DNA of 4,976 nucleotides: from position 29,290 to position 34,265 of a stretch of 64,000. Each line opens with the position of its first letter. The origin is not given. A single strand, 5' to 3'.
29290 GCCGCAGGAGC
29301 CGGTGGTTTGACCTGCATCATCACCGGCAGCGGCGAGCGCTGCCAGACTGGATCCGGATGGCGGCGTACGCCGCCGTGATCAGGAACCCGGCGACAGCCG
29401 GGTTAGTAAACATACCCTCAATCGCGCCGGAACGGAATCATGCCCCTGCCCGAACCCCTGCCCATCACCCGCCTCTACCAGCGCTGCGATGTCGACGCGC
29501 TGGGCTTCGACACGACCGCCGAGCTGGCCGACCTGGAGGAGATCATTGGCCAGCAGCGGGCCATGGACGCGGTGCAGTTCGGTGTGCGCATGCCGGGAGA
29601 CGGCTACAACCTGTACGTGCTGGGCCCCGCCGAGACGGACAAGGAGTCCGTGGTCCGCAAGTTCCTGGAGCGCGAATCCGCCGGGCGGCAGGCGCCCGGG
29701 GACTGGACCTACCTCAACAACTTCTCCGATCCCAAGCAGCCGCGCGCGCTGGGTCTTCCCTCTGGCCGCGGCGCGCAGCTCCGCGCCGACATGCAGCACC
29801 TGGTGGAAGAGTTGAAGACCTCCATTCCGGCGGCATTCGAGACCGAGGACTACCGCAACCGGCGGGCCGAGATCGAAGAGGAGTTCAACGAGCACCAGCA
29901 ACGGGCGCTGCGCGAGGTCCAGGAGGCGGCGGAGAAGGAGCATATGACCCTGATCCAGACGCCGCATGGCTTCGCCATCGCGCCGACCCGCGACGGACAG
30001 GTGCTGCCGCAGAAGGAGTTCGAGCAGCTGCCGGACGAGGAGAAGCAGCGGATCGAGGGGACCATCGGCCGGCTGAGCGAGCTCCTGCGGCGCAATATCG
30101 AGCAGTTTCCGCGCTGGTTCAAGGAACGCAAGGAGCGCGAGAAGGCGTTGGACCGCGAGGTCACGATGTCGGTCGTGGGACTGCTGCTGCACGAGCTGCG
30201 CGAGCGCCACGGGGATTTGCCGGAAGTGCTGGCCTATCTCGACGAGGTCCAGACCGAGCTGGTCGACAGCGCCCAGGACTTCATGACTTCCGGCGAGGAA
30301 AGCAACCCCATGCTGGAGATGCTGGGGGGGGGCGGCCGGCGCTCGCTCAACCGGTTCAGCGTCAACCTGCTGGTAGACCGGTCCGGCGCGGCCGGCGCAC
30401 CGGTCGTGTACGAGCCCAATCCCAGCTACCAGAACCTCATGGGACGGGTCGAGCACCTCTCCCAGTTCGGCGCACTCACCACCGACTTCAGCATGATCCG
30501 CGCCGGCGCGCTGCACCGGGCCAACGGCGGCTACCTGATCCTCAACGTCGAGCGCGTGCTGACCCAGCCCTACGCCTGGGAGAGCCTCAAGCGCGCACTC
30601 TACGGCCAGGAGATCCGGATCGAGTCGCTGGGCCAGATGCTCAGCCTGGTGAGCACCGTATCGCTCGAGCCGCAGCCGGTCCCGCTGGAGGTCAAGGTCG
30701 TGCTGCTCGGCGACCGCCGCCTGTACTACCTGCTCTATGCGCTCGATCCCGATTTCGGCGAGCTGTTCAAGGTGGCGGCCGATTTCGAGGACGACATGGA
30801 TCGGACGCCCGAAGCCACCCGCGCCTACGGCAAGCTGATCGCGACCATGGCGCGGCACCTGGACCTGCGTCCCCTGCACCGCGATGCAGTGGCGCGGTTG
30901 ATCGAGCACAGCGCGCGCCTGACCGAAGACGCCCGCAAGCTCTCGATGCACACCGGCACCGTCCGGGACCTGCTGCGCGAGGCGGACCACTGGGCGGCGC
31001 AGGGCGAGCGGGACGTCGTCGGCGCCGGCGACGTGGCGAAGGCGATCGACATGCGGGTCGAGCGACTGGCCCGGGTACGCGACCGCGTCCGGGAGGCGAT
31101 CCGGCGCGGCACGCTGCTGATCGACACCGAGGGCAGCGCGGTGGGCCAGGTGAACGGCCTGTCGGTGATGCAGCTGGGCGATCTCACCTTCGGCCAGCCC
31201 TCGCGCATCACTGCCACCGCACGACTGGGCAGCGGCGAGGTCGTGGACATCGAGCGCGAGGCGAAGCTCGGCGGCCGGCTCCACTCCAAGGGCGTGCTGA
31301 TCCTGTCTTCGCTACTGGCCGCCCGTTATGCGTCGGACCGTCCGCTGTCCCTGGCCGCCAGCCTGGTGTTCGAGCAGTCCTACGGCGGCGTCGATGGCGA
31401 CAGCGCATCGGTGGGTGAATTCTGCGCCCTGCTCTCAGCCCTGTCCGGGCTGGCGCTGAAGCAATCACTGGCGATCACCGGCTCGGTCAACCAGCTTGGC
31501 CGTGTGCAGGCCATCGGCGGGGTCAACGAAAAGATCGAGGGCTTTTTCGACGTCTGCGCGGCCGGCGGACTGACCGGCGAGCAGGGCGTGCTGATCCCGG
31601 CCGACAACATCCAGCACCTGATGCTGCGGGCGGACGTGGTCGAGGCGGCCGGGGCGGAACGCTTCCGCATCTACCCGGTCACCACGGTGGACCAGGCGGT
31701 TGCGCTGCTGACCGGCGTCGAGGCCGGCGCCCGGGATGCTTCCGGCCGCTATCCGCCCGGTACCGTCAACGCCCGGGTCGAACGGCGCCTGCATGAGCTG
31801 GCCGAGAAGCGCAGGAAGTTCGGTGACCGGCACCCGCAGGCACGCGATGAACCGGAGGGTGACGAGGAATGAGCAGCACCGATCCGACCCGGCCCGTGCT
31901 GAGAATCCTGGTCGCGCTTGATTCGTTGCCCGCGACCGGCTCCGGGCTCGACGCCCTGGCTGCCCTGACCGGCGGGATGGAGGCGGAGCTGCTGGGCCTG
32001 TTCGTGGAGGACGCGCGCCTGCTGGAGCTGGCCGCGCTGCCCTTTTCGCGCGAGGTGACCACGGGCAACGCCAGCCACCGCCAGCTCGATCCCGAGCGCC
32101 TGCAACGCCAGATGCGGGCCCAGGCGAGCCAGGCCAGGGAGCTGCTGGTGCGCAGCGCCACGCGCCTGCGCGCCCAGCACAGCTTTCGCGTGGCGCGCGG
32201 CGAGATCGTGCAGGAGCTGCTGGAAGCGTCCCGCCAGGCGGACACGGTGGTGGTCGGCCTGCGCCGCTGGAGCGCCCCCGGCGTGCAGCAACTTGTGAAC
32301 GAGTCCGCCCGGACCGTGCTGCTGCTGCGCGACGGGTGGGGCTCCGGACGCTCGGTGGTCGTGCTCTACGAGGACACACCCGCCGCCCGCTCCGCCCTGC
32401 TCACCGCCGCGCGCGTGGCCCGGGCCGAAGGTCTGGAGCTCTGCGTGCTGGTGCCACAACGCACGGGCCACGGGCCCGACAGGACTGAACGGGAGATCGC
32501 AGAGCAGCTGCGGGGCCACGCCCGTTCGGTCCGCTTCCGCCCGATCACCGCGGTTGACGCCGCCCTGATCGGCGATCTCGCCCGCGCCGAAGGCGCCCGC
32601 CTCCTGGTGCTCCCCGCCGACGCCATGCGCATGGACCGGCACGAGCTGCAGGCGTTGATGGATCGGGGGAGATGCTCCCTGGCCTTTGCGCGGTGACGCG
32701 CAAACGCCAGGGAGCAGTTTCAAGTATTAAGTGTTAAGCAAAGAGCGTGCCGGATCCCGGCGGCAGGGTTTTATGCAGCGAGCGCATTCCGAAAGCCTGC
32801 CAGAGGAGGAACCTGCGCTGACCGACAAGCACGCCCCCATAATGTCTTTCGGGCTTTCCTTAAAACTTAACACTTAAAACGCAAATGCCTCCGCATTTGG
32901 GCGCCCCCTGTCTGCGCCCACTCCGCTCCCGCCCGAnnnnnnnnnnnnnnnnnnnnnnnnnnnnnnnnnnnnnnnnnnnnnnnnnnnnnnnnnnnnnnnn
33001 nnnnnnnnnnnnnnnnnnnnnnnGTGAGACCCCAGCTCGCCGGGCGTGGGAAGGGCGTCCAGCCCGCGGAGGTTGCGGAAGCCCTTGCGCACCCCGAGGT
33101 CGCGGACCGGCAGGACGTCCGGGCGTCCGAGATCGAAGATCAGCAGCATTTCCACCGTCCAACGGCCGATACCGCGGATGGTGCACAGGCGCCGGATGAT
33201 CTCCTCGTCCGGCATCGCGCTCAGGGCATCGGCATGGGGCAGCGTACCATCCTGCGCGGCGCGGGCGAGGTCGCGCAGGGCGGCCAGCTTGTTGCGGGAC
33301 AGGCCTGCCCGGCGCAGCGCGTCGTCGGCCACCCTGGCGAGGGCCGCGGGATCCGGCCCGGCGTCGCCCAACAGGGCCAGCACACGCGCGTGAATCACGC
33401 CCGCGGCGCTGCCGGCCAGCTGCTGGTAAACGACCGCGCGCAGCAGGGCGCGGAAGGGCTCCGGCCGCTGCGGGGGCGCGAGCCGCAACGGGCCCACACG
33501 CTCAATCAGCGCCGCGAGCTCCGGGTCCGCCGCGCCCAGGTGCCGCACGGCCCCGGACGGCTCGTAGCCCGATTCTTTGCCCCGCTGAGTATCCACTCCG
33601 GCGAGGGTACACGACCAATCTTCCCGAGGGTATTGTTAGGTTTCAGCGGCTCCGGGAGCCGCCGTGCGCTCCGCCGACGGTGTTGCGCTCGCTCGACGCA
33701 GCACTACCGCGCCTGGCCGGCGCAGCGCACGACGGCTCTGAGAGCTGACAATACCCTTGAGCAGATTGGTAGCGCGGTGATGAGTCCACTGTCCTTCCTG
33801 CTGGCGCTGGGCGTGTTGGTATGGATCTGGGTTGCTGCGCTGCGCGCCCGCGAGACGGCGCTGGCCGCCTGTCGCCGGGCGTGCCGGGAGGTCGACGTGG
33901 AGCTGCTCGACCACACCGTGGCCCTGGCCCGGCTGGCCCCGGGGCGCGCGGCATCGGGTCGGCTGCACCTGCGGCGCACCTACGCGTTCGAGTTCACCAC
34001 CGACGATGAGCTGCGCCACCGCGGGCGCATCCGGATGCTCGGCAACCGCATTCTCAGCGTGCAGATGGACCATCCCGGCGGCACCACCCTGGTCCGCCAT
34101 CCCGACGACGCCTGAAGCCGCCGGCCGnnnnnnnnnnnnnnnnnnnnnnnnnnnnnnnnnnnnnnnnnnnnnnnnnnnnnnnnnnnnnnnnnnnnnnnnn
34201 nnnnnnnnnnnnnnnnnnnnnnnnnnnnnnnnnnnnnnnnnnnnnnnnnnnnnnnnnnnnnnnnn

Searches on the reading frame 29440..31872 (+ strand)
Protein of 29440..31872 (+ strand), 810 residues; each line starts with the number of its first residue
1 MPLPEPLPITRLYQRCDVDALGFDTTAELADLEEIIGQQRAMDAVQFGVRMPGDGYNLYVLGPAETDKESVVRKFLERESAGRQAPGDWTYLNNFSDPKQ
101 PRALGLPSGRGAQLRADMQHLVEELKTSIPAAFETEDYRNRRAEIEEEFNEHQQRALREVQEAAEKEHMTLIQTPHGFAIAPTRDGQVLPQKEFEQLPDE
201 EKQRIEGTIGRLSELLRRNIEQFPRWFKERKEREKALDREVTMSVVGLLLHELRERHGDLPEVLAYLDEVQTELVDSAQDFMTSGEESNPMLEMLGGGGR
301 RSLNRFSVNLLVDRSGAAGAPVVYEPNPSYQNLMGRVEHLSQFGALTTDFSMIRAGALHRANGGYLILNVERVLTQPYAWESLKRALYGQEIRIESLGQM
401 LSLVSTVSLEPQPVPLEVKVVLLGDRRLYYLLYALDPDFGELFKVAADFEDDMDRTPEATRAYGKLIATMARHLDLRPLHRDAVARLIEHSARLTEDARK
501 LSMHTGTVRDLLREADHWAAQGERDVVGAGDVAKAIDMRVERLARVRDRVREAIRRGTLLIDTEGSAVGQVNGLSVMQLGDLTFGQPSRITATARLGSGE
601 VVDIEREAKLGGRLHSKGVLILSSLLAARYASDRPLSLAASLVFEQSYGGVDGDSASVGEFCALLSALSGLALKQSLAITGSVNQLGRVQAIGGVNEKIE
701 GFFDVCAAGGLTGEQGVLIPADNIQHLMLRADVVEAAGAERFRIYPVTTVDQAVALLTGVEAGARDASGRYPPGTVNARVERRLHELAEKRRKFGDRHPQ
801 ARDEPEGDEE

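Call 31: search_protein_families(library=pfam, proteins=[window:29440-31872:+])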
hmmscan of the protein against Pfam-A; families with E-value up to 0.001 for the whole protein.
window:29440-31872:+ (810 aa): 5 families
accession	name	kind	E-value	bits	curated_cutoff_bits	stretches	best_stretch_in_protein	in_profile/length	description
PF13654.12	AAA_32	-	1.3e-56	190.7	21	1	319-450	2-133/133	LonB-like, AAA domain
PF20436.4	LonB_AAA-LID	-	4.3e-22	78.4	22.4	1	478-542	1-65/65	Archaeal LonB, AAA+ ATPase LID domain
PF20437.3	LonC_helical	-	4.6e-13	49.4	24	1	88-121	1-34/34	Lon-like LonC helical domain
PF05362.19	Lon_C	-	6.5e-09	36.1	21.1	1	652-754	108-199/205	Lon protease (S16) C-terminal proteolytic domain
PF20459.4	DUF6712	-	0.00052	20.4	25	1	168-231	53-116/121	Family of unknown function (DUF6712)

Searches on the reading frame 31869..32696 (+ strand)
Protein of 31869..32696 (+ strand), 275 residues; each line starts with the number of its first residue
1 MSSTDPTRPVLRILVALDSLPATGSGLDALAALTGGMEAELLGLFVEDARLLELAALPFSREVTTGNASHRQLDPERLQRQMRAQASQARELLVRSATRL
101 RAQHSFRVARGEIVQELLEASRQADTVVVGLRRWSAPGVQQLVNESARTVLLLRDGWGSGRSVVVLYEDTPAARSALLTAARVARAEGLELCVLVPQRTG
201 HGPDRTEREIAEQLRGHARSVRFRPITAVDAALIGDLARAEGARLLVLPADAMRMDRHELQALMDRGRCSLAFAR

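Call 66: search_protein_families(library=pfam, proteins=[window:31869-32696:+], max_evalue=0.01)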
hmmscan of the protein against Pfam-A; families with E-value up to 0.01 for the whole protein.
window:31869-32696:+ (275 aa): 1 family
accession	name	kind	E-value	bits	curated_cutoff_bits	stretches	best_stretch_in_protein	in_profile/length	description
PF00582.32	Usp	-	0.002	19.1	24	0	12-137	4-117/141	Universal stress protein family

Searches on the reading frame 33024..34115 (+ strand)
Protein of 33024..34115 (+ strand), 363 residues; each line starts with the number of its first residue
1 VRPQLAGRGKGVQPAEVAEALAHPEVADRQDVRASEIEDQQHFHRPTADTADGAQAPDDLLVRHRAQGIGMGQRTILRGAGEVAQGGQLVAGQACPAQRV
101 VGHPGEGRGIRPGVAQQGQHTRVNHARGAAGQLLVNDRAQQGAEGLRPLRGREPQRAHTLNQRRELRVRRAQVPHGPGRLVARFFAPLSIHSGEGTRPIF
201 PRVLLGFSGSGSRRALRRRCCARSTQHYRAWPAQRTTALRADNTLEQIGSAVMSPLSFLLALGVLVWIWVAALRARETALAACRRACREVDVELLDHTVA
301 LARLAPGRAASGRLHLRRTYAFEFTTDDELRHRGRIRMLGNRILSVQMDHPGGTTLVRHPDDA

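Call 66: search_protein_families(library=pfam, proteins=[window:33024-34115:+], max_evalue=0.01)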
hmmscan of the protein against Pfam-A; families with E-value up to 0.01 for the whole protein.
window:33024-34115:+ (363 aa): 1 family
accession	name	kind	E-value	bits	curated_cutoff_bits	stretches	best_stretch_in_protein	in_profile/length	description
PF11743.13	DUF3301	-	1.3e-27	95.7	25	1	258-349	4-94/95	Protein of unknown function (DUF3301)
